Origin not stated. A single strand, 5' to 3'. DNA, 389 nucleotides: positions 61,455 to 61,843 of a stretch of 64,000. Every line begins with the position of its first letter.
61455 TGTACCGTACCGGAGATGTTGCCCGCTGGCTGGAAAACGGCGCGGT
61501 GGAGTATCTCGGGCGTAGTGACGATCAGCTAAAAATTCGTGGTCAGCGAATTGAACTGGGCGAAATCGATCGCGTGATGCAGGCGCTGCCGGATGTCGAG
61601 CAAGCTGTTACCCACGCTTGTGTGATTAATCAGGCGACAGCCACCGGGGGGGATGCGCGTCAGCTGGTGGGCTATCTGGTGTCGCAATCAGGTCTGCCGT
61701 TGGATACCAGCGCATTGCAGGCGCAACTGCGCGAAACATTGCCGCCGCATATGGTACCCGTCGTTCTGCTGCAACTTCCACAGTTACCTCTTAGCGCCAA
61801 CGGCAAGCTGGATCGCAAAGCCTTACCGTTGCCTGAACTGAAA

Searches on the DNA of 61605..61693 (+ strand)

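Call 63: search_dna_similar(query=window:61605-61693:+, collection=ecoli_genomes, mode=near, max_rows=5)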
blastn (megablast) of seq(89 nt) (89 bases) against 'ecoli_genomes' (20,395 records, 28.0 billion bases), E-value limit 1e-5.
Records with a match: 2152; places in all: 2152; records where one place covers at least 80% of the query: 2152.
Genomes with a match: 2152 of 5426; with a place that covers at least 80% of the query: 2152. Places per genome that has any: lowest 1, median 1, highest 1. On chromosomes: 2151 places; on plasmids: 1.
Best place of each record, by identity: >=99% 142; 95-99% 12; 90-95% 1998.
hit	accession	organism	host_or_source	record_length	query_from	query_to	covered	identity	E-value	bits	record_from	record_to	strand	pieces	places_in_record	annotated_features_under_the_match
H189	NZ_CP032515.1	Escherichia coli strain 118UI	Homo sapiens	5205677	1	89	100%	100.0%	3e-38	165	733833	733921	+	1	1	entF: enterobactin non-ribosomal peptide synthetase EntF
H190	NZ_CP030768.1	Escherichia coli strain 2017C-4173W12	missing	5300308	1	89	100%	100.0%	3e-38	165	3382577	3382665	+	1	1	entF: enterobactin non-ribosomal peptide synthetase EntF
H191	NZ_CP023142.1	Escherichia coli strain CFSAN061770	missing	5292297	1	89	100%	100.0%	3e-38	165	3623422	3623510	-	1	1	entF: enterobactin non-ribosomal peptide synthetase EntF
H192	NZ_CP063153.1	Escherichia coli strain M7424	Homo sapiens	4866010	1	89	100%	100.0%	3e-38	165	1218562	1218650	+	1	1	entF: enterobactin non-ribosomal peptide synthetase EntF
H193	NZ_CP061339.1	Escherichia coli strain M00057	Homo sapiens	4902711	1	89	100%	100.0%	3e-38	165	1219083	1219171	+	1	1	entF: enterobactin non-ribosomal peptide synthetase EntF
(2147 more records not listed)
